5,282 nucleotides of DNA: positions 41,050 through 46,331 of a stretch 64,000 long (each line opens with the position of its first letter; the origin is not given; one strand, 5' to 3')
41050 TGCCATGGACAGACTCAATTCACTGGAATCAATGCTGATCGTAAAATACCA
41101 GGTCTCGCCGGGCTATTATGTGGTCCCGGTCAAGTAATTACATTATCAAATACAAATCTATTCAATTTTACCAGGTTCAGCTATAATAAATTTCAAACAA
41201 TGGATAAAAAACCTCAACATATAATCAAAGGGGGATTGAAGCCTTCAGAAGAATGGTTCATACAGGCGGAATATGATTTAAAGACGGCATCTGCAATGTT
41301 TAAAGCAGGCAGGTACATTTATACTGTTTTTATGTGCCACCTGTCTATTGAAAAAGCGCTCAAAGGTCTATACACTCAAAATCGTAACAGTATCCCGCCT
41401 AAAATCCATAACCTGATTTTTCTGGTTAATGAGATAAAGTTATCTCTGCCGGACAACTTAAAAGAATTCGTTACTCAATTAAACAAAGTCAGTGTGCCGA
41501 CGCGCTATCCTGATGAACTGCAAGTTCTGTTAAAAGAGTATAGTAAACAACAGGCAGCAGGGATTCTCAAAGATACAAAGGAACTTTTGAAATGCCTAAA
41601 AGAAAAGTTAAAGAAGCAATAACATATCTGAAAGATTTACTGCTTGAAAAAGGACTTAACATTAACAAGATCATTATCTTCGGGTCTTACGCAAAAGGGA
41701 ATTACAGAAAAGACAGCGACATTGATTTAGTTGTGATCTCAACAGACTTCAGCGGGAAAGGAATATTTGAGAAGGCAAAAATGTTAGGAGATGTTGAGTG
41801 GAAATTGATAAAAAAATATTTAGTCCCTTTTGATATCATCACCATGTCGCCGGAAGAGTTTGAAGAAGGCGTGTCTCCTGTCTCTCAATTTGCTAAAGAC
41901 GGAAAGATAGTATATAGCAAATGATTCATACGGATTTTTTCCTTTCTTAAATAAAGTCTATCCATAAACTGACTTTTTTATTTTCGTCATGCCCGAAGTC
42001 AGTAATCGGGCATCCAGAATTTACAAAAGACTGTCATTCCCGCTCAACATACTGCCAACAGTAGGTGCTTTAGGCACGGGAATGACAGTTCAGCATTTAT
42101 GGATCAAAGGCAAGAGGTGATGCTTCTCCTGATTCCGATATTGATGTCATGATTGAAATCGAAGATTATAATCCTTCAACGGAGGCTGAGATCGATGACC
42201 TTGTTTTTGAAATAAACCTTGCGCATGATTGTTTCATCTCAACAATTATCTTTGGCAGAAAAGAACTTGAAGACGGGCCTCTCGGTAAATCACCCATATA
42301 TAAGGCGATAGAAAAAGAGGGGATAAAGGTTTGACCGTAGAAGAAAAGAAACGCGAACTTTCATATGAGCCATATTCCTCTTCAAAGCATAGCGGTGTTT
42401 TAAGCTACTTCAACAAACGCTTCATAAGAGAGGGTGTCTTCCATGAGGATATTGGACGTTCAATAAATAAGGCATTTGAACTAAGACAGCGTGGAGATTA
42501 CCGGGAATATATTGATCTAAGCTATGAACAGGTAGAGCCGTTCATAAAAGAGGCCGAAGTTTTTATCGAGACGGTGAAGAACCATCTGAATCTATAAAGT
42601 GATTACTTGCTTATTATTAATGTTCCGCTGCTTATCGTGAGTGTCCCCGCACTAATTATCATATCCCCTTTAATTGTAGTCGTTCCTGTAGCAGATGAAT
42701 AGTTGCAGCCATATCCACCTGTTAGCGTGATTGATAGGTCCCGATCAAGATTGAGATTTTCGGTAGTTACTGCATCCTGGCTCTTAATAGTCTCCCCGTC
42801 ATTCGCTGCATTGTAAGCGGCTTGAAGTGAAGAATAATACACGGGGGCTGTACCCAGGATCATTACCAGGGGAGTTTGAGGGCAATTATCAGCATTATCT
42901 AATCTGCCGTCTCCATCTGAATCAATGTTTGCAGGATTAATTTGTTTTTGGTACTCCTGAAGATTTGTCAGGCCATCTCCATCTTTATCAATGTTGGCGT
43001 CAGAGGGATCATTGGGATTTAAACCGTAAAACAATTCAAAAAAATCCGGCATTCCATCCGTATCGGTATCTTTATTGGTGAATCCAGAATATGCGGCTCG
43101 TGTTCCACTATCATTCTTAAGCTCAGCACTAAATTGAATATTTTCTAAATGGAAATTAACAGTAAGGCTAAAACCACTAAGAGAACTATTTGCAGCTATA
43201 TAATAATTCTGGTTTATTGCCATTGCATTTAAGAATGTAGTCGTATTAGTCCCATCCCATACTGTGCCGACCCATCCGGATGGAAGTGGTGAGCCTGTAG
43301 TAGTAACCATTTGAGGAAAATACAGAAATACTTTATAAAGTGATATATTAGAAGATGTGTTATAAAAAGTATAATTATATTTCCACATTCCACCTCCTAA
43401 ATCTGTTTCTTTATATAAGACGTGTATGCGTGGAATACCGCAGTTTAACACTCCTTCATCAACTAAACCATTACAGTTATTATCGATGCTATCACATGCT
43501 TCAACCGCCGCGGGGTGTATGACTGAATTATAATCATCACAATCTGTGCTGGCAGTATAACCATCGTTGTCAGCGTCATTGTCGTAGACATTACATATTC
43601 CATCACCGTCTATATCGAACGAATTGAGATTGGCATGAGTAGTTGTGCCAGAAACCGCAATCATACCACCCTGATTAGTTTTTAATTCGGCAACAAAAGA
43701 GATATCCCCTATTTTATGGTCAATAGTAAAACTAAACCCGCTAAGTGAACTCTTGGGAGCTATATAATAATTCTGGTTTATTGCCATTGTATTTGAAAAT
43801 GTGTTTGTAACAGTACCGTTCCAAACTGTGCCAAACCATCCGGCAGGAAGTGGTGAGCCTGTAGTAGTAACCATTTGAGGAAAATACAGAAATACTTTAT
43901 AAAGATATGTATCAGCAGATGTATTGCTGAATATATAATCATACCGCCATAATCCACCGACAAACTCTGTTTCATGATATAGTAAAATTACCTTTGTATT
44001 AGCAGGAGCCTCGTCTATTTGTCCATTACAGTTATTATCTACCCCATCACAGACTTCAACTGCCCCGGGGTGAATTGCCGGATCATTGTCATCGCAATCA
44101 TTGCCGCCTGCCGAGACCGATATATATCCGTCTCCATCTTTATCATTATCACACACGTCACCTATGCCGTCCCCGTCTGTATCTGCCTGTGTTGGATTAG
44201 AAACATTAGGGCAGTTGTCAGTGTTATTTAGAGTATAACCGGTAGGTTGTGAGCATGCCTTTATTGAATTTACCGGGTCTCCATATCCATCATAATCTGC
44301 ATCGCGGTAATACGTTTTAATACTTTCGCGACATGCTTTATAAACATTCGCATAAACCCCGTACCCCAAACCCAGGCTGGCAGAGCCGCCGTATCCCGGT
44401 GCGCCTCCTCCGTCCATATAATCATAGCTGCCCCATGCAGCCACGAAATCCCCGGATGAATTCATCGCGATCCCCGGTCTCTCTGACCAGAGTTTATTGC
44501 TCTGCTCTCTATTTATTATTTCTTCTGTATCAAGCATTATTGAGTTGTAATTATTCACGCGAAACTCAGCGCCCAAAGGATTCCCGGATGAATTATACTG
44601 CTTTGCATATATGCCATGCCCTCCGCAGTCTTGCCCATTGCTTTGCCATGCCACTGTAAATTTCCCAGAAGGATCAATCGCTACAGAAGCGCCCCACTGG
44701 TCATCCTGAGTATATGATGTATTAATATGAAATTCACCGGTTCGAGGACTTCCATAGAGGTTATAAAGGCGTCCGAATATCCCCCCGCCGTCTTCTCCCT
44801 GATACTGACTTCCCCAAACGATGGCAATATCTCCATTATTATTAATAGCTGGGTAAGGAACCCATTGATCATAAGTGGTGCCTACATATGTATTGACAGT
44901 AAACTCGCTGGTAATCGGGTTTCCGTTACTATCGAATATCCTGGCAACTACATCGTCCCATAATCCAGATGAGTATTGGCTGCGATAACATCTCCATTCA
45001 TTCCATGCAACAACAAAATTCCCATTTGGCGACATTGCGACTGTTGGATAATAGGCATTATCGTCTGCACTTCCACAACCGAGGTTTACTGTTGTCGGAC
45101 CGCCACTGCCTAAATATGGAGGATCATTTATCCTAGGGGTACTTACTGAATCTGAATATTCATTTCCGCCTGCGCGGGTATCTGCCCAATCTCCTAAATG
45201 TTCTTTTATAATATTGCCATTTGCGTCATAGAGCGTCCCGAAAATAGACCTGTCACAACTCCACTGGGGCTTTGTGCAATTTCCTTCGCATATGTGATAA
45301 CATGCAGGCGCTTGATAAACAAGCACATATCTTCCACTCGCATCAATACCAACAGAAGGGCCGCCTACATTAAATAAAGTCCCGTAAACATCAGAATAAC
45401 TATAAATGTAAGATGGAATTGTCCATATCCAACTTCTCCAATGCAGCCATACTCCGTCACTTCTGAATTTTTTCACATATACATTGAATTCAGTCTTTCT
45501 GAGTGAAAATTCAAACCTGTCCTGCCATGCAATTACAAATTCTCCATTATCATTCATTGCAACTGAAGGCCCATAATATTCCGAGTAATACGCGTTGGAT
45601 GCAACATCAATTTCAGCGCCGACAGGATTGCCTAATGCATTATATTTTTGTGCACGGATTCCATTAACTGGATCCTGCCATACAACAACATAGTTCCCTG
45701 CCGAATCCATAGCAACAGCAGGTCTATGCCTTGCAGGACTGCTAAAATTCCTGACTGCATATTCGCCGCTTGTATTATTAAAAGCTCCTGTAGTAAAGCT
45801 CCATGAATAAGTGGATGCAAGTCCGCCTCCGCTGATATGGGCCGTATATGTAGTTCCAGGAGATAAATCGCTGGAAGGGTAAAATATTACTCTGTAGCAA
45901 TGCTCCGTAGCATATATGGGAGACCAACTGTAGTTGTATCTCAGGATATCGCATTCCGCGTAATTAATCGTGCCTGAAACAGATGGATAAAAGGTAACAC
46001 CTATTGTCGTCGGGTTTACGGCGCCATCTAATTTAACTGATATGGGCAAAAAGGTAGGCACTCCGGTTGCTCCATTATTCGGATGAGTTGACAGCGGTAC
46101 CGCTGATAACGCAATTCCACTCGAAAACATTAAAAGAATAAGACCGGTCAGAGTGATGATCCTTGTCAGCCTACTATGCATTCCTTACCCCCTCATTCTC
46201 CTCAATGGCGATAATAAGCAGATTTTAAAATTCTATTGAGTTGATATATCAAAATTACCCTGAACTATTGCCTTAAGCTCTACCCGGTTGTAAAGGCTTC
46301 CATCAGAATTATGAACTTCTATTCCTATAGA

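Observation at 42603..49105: Cell-surface gene cluster sharing two uncharacterised domain families, including a PEP-CTERM protein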

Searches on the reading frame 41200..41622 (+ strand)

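Call 47: search_protein_families(library=pfam, proteins=[window:41200-41622:+], max_evalue=0.001)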
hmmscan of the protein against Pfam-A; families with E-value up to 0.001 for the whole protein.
window:41200-41622:+ (140 aa): 1 family
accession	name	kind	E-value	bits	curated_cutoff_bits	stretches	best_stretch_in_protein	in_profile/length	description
PF05168.19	HEPN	-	3.8e-25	88.8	22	1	17-135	2-116/117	HEPN domain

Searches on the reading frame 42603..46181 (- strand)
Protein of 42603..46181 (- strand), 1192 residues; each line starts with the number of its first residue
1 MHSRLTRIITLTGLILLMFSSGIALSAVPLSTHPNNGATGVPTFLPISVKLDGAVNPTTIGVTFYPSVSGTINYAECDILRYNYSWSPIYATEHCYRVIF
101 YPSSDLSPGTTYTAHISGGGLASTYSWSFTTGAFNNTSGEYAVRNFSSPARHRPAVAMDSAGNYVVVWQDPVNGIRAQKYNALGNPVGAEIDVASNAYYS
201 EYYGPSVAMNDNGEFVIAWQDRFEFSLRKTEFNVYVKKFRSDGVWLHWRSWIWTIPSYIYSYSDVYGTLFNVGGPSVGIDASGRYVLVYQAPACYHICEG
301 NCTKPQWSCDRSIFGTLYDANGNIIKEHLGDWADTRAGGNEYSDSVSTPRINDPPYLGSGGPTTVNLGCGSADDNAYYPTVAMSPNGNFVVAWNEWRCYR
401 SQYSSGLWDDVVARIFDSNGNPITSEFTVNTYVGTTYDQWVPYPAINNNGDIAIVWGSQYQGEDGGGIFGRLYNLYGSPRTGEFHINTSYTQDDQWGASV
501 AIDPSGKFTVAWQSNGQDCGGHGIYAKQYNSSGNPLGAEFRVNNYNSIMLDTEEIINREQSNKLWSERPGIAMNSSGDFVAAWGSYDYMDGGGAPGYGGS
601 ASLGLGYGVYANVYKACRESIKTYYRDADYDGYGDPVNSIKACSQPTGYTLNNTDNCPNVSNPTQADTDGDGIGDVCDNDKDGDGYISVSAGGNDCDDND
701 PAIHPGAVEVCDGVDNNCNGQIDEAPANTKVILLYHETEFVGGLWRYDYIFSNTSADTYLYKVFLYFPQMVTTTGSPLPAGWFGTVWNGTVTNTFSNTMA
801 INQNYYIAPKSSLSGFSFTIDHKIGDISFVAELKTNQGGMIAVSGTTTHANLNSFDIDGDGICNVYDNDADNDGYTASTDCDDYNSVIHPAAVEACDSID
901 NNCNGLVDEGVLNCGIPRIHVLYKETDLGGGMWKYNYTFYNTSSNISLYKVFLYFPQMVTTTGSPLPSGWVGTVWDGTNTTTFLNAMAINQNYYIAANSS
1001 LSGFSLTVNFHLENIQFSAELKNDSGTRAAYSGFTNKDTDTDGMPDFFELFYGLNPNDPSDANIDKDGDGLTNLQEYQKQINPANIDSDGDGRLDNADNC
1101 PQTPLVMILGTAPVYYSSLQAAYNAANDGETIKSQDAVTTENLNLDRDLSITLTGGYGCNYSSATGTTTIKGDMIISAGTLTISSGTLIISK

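Call 3: search_protein_families(library=pfam, proteins=[window:42603-46181:-], max_evalue=0.1)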
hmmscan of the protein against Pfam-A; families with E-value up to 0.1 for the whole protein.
window:42603-46181:- (1192 aa): 3 families
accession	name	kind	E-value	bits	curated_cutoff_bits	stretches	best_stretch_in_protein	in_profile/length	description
PF11617.13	Cu-binding_MopE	-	2.1e-21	76.3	27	2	695-724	1-30/30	Putative metal-binding motif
PF13205.12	Big_5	-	3.9e-08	34.4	23.6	1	31-131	9-105/105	Bacterial Ig-like domain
PF02412.23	TSP_3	-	8.5e-06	25.8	25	2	666-685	1-20/36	Thrombospondin type 3 repeat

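Call 4: search_protein_families(library=ncbifam, proteins=[window:42603-46181:-], max_evalue=0.1)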
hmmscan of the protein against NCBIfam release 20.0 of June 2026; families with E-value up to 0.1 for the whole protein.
window:42603-46181:- (1192 aa): 4 families
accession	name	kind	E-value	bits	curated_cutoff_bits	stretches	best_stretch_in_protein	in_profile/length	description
NF047638.1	throspo3_MtsC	equivalog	7.1e-08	31.7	350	1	616-711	101-185/428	cell-cell cohesion MYXO-CTERM protein MtsC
NF053691.1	BamM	equivalog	1.3e-07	30.9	315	2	625-687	225-286/376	BamM family beta-barrel-assembly machinery protein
NF045500.1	Omp28_seleno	equivalog_domain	6.9e-07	29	200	2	651-703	281-332/377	Omp28-related selenoprotein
NF047639.1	throspo3_MtsD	equivalog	2.4e-06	26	800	1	1038-1088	482-532/651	cell-cell cohesion protein MtsD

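Call 59: search_solved_structures(query=window:42603-46181:-, max_evalue=0.01)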
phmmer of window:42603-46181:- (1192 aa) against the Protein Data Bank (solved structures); distinct sequences matched with E-value up to 0.01: 5.
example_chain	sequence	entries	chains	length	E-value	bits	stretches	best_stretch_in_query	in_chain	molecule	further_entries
2rhp_A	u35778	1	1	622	1.2e-17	66.1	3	627-686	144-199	Thrombospondin-2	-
1yo8_A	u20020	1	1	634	2e-17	65.3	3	651-679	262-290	thrombospondin-2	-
3fby_A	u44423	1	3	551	8e-15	56.7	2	652-679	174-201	Cartilage oligomeric matrix protein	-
1ux6_A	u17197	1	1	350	1.8e-08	35.6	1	651-686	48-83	THROMBOSPONDIN-1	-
2vov_A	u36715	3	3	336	1.3e-05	26.1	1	869-911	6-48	SURFACE-ASSOCIATED PROTEIN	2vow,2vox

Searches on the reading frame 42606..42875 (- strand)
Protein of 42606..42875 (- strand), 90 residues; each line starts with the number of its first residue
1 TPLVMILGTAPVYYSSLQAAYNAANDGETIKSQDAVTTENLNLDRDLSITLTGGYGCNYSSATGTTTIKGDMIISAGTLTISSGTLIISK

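Call 91: search_protein_families(library=pfam, proteins=[window:42606-42875:-], max_evalue=1)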
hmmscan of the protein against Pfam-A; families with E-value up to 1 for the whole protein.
window:42606-42875:- (90 aa): 1 family
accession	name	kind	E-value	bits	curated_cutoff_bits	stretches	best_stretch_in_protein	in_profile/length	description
PF03724.22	META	-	0.16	12.4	24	1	26-75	15-58/109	META domain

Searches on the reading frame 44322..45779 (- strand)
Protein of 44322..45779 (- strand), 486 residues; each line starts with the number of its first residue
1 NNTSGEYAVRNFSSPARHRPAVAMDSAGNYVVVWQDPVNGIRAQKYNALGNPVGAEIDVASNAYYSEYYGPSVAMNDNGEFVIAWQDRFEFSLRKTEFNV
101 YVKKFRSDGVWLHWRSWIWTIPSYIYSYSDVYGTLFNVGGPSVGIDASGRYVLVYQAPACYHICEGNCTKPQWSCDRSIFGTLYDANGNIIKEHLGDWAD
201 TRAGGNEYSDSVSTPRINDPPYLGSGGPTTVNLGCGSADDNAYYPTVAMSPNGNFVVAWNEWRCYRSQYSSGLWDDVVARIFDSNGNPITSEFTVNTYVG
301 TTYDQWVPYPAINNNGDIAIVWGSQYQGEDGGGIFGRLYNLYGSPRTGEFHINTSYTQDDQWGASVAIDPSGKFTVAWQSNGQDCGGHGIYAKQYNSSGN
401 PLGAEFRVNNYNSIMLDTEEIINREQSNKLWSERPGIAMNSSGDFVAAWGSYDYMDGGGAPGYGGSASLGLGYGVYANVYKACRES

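Call 91: search_protein_families(library=pfam, proteins=[window:44322-45779:-], max_evalue=1)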
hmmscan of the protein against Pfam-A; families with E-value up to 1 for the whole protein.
window:44322-45779:- (486 aa): 0 families
